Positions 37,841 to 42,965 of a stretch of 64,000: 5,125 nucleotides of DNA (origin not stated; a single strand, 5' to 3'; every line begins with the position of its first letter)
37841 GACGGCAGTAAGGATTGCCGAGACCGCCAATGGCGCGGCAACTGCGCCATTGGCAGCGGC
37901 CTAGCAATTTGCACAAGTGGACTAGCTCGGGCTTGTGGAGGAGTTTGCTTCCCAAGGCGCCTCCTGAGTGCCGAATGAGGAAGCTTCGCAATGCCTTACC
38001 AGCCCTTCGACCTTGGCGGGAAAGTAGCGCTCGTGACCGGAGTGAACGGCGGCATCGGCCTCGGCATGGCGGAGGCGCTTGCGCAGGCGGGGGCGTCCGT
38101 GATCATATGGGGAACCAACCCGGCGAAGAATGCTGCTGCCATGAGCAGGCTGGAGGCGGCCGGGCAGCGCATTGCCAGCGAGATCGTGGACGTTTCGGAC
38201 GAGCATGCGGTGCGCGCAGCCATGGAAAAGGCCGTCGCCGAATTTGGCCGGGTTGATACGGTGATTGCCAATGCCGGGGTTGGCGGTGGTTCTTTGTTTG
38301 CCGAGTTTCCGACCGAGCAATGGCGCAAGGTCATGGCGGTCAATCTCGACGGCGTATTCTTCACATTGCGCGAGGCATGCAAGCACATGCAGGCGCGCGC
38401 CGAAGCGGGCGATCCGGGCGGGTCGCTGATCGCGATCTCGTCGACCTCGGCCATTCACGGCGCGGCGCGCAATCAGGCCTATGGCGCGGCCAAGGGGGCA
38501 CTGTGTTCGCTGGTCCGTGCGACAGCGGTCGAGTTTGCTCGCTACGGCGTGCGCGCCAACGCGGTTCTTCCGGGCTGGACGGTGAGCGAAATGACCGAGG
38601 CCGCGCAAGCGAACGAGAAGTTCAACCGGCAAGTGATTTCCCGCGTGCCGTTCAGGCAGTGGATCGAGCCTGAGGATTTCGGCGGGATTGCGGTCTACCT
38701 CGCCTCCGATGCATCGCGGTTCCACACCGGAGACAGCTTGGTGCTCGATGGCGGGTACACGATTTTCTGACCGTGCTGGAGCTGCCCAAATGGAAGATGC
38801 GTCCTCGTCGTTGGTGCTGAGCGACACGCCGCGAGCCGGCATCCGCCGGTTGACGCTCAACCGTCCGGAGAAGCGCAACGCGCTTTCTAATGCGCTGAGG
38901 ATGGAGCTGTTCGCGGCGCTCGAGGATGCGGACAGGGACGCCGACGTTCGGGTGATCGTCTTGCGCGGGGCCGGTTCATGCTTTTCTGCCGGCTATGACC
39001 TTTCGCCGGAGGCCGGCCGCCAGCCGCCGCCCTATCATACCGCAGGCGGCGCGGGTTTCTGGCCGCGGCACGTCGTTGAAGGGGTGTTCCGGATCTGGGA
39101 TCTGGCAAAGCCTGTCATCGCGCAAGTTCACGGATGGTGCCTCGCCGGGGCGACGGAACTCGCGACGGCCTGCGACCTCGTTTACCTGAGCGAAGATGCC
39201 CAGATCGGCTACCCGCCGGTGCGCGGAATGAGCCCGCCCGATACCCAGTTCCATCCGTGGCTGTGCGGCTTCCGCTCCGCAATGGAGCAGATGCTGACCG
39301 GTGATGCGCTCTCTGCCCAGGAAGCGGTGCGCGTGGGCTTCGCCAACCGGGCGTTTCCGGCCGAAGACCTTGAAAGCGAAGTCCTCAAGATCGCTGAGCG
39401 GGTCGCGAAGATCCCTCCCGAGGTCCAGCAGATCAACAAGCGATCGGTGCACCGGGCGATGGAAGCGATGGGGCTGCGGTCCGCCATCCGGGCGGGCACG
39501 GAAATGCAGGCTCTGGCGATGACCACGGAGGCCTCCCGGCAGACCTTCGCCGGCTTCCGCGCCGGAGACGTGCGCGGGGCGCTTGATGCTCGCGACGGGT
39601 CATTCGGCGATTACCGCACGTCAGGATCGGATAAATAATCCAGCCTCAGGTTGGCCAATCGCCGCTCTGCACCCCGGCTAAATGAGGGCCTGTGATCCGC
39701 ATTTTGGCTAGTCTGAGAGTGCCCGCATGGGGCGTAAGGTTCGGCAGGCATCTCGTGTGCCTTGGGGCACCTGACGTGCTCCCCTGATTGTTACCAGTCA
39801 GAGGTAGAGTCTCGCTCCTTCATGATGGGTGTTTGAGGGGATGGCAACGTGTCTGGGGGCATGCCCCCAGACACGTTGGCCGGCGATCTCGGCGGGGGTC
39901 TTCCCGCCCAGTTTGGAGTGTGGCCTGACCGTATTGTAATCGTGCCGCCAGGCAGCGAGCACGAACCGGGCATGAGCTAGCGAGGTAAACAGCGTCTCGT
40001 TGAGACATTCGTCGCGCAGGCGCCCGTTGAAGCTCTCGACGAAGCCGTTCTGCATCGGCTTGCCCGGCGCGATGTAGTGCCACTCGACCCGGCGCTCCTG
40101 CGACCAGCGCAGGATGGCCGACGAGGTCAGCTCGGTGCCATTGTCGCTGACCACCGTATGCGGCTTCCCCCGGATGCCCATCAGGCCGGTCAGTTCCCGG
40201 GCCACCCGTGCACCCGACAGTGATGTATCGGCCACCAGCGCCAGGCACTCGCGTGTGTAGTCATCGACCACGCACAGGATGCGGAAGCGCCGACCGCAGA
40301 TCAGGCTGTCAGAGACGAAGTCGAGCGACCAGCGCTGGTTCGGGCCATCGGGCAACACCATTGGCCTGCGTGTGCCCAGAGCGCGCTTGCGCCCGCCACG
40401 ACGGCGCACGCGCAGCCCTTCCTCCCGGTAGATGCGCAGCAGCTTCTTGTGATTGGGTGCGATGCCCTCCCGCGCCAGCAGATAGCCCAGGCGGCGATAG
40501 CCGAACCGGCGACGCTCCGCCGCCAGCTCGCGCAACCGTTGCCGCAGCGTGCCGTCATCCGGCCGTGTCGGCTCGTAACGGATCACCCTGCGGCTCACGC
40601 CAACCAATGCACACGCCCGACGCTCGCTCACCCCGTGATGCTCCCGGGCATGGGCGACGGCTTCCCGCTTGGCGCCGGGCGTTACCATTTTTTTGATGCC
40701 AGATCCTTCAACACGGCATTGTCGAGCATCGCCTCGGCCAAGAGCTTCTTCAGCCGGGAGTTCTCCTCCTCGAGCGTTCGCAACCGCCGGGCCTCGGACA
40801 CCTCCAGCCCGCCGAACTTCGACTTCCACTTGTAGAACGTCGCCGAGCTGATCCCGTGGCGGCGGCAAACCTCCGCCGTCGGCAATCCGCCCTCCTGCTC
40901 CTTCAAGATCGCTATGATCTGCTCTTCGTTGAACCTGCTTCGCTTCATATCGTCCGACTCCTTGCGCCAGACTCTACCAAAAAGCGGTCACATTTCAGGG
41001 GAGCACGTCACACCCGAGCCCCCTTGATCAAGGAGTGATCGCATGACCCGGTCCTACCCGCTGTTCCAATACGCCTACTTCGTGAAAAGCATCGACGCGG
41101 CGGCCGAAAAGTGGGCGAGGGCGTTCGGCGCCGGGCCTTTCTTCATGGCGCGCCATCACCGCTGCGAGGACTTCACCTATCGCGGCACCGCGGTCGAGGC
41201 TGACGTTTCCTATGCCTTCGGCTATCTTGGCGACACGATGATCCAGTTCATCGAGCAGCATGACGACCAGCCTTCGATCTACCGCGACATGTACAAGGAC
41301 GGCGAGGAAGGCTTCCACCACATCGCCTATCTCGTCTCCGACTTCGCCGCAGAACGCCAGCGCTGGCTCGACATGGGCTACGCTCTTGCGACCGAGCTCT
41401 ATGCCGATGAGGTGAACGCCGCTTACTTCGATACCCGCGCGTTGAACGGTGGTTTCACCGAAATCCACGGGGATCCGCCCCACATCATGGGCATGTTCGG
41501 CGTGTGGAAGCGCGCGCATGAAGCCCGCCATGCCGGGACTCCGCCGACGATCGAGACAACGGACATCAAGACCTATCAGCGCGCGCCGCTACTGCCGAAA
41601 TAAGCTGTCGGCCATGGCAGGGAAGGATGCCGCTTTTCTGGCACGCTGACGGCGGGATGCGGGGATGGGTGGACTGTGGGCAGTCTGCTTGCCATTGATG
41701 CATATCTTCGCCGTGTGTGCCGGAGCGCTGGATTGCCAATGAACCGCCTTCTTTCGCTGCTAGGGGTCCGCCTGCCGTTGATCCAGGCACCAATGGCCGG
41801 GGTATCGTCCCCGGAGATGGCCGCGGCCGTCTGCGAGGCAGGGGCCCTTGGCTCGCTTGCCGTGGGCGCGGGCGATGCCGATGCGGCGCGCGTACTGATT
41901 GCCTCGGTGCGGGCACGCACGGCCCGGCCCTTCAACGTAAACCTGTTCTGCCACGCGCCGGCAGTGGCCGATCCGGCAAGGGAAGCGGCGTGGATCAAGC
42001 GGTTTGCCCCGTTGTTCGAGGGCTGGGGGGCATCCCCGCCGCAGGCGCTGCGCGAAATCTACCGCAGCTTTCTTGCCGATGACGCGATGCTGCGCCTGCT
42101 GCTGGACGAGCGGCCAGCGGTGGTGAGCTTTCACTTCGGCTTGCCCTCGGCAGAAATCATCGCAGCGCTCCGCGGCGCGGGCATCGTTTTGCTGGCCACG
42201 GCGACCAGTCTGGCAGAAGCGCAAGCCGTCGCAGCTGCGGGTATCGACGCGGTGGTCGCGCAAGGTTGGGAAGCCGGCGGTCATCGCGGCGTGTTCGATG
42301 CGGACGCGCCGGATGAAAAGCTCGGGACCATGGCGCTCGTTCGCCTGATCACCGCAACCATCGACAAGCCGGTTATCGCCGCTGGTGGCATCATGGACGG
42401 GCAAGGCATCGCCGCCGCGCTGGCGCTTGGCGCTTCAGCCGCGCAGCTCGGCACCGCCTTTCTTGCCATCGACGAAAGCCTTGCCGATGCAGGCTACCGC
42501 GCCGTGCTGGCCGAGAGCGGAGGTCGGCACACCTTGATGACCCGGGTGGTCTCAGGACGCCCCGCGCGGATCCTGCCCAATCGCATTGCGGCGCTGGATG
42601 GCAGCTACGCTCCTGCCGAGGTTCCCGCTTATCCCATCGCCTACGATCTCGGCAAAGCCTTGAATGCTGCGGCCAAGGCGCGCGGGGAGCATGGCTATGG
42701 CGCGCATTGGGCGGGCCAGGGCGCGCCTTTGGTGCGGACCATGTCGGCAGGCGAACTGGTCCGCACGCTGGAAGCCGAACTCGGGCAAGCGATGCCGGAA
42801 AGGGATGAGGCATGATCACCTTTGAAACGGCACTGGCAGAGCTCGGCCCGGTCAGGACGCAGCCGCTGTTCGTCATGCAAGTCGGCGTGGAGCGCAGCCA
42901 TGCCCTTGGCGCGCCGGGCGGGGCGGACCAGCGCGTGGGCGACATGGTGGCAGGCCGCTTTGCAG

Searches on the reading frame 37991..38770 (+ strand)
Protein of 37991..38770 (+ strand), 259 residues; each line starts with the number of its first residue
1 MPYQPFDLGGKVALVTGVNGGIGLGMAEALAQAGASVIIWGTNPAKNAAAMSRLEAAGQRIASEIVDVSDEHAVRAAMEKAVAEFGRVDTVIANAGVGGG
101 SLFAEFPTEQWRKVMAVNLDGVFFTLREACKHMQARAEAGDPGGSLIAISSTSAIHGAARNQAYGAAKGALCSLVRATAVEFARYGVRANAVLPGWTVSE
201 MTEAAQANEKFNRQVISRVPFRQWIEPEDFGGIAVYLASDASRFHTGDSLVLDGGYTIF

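Call 39: search_protein_families(library=pfam, proteins=[window:37991-38770:+], max_evalue=0.001)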
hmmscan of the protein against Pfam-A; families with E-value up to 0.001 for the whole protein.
window:37991-38770:+ (259 aa): 4 families
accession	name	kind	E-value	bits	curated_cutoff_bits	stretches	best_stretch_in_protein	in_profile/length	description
PF13561.12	adh_short_C2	-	2.7e-58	197.8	27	1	17-257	1-236/236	Enoyl-(Acyl carrier protein) reductase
PF00106.31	adh_short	-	2.4e-48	164.7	26.6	1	11-209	1-194/195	short chain dehydrogenase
PF08659.16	KR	-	1.8e-19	70.8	22.6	1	13-177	3-162/180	KR domain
PF01370.27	Epimerase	-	1.6e-08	34.7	20.9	1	13-182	1-160/240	NAD dependent epimerase/dehydratase family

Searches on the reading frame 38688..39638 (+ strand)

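Call 39: search_protein_families(library=pfam, proteins=[window:38688-39638:+], max_evalue=0.001)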
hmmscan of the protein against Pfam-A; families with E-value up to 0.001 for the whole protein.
window:38688-39638:+ (316 aa): 2 families
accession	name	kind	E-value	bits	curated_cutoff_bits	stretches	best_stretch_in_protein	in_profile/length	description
PF00378.25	ECH_1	-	8.3e-43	147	27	1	50-287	4-237/251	Enoyl-CoA hydratase/isomerase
PF16113.10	ECH_2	-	7.5e-16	59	27.2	1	52-251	1-200/335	Enoyl-CoA hydratase/isomerase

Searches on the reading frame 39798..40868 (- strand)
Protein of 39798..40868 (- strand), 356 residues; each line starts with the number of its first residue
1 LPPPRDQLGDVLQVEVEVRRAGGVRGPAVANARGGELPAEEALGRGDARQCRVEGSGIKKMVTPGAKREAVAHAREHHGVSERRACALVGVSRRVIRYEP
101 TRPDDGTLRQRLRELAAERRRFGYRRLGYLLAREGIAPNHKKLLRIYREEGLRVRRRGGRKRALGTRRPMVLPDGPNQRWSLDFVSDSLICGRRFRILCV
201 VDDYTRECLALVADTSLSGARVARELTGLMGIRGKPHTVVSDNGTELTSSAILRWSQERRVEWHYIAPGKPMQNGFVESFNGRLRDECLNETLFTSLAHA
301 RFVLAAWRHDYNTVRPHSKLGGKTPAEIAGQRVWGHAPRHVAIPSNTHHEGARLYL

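Call 39: search_protein_families(library=pfam, proteins=[window:39798-40868:-], max_evalue=0.001)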
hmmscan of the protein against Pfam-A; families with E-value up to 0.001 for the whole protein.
window:39798-40868:- (356 aa): 4 families
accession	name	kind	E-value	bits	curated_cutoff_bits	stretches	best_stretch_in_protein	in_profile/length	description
PF13683.12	rve_3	-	6.8e-34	115.9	26.5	1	260-325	2-67/67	Integrase core domain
PF00665.32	rve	-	1.5e-16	61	32.6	1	175-271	3-102/102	Integrase core domain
PF13276.12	HTH_21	-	7.8e-09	36.1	28.1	1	107-158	5-58/60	HTH-like domain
PF13333.12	rve_2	-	2.7e-05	24.7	22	1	278-327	1-50/56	Integrase core domain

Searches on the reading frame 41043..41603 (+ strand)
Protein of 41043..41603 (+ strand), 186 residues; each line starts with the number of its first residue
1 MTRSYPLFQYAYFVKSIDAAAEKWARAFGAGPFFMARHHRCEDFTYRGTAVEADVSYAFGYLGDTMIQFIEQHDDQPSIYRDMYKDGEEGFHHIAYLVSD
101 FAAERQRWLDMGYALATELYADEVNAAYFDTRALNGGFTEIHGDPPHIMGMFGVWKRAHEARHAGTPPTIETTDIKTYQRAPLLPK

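Call 39: search_protein_families(library=pfam, proteins=[window:41043-41603:+], max_evalue=0.001)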
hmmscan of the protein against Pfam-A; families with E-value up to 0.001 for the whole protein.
window:41043-41603:+ (186 aa): 2 families
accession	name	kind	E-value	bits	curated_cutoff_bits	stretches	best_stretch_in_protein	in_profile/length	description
PF13669.12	Glyoxalase_4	-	1.2e-14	55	27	1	9-120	2-98/109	Glyoxalase/Bleomycin resistance protein/Dioxygenase superfamily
PF00903.31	Glyoxalase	-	0.00045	21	20.6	1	9-128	4-108/121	Glyoxalase/Bleomycin resistance protein/Dioxygenase superfamily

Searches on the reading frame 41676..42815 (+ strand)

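Call 40: search_protein_families(library=pfam, proteins=[window:41676-42815:+], max_evalue=0.001)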
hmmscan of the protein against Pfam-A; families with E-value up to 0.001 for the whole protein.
window:41676-42815:+ (379 aa): 2 families
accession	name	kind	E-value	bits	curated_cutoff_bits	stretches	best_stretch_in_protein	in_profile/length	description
PF03060.21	NMO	-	6.3e-76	256.3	28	1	25-366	4-329/331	Nitronate monooxygenase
PF00478.31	IMPDH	-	6e-08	32.5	25.6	1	225-271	202-248/345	IMP dehydrogenase / GMP reductase domain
